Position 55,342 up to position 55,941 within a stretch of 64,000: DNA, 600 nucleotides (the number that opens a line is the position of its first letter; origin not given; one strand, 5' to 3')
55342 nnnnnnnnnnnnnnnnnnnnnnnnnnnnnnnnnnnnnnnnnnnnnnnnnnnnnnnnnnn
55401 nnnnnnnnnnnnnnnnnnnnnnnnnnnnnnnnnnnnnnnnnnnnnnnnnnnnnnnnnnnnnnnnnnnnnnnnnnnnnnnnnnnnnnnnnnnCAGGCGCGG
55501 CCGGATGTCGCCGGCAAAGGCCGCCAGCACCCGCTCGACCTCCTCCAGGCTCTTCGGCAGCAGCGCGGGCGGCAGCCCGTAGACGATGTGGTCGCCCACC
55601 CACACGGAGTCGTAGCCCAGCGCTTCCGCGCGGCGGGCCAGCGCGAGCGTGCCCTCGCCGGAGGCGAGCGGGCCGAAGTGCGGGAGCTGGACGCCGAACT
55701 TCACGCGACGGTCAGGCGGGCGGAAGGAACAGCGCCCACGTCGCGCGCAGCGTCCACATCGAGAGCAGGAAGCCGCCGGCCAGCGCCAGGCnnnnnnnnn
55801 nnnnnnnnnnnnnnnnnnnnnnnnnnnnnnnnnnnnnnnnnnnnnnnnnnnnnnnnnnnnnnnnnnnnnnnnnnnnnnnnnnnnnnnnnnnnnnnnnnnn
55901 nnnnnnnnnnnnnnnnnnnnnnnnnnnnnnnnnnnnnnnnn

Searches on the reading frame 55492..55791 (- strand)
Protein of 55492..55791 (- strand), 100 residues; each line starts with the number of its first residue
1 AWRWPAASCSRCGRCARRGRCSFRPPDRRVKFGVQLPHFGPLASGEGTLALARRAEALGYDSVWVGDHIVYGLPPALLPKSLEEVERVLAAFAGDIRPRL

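Call 18: search_protein_families(library=pfam, proteins=[window:55492-55791:-], max_evalue=0.001)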
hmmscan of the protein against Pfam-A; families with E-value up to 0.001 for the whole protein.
window:55492-55791:- (100 aa): 1 family
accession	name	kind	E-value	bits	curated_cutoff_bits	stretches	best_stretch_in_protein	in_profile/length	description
PF00296.26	Bac_luciferase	-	0.00016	21.6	27.9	1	46-69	23-46/314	Luciferase-like monooxygenase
